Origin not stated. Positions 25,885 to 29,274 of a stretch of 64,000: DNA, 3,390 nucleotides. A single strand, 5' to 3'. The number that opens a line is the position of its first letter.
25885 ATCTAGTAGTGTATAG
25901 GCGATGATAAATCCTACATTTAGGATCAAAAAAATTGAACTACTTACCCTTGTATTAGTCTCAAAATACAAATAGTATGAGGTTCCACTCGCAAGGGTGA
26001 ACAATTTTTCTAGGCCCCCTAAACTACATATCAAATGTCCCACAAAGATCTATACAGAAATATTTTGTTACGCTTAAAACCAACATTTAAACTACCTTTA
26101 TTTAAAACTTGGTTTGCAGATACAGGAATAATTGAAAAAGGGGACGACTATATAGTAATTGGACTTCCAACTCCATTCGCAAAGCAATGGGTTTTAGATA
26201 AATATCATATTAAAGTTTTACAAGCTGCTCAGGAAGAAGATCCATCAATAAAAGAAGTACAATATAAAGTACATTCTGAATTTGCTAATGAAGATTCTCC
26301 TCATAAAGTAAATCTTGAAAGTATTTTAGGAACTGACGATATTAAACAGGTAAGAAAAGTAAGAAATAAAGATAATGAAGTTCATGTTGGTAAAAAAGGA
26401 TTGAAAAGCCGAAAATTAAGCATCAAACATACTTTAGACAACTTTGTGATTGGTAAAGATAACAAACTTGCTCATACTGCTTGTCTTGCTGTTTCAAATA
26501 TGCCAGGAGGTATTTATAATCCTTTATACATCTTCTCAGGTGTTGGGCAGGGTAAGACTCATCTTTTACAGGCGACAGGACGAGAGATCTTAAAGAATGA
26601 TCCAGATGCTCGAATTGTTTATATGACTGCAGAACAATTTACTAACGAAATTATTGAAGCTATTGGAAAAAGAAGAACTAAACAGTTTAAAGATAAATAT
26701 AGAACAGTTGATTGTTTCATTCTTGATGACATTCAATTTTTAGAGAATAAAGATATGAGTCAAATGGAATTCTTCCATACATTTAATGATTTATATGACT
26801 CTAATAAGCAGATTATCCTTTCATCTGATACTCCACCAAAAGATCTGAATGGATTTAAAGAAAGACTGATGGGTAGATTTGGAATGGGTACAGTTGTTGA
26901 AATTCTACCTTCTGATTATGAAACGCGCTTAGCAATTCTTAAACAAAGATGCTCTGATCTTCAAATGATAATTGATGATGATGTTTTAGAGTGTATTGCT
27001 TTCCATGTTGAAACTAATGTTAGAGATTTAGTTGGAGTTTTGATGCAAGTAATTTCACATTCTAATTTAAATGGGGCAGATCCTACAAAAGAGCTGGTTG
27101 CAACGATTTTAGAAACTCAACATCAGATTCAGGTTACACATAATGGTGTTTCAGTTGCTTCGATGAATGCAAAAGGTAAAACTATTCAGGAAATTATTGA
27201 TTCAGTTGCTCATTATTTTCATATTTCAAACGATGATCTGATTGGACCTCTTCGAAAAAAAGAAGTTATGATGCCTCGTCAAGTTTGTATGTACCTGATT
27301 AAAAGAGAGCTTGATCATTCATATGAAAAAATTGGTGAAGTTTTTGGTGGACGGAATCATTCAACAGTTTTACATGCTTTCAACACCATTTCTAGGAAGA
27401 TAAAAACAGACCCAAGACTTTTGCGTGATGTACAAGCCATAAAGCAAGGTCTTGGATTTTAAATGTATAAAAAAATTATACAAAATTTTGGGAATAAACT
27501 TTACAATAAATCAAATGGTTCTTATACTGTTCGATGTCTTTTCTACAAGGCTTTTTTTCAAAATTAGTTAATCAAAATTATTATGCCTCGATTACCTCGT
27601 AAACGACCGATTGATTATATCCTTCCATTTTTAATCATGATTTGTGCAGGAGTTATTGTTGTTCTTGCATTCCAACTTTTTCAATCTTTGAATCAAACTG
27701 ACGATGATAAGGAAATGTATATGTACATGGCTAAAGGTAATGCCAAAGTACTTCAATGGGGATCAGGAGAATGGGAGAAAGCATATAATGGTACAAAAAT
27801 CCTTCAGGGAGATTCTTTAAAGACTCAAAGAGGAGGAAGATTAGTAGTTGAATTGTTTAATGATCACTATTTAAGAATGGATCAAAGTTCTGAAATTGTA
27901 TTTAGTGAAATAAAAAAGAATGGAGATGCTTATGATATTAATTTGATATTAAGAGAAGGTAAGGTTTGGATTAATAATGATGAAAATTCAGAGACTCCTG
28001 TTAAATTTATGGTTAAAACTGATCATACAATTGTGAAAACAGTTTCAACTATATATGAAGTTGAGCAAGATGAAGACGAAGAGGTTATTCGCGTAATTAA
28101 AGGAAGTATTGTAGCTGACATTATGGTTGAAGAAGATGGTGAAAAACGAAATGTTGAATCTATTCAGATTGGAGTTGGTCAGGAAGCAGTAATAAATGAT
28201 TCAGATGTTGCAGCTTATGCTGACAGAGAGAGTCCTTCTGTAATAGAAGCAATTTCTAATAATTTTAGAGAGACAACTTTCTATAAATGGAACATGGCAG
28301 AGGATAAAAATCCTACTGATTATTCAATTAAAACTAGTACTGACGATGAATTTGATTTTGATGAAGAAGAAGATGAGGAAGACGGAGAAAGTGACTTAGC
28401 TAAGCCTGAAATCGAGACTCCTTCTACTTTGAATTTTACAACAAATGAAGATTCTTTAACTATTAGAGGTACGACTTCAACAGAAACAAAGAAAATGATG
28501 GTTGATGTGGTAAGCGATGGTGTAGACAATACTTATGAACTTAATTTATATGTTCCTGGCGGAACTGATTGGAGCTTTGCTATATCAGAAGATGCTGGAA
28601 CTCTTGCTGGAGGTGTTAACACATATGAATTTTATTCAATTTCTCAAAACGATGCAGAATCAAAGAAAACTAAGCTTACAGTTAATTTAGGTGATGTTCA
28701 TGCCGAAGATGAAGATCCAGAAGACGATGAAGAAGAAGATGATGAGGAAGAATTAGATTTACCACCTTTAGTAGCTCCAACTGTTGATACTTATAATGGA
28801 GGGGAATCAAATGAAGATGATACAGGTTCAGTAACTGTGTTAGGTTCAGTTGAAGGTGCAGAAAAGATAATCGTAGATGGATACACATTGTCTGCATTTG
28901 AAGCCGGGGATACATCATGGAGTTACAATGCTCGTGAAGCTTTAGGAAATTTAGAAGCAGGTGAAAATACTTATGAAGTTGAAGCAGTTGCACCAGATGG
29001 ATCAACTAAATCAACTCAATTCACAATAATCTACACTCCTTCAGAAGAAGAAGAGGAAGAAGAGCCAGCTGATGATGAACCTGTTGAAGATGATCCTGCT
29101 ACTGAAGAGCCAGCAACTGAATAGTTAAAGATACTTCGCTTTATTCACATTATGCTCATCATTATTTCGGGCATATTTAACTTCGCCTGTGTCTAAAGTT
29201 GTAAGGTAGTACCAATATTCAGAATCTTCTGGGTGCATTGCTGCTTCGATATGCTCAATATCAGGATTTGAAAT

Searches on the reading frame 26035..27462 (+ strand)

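Call 86: search_protein_families(library=pfam, proteins=[window:26035-27462:+], max_evalue=0.00001)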
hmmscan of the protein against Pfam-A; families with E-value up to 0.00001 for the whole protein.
window:26035-27462:+ (475 aa): 4 families
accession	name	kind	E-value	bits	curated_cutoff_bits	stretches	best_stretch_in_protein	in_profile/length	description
PF00308.24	Bac_DnaA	-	1.6e-61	207.6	23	1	130-288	3-161/162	Bacterial DnaA ATPAse domain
PF08299.17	Bac_DnaA_C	-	2.4e-26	92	31.5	1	384-452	1-69/69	Bacterial dnaA protein helix-turn-helix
PF11638.13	DnaA_N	-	5.6e-07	29.6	24.6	1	5-66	2-64/65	DnaA N-terminal domain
PF01695.23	IstB_IS21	-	3.4e-06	27.2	24.1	1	166-265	97-193/238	IstB-like ATP binding protein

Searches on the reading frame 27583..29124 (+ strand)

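Call 86: search_protein_families(library=pfam, proteins=[window:27583-29124:+], max_evalue=0.00001)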
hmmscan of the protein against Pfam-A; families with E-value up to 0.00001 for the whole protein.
window:27583-29124:+ (513 aa): 1 family
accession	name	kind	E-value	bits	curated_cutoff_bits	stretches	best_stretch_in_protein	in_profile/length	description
PF04773.18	FecR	-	3.7e-10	40.5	24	1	78-176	2-96/97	FecR protein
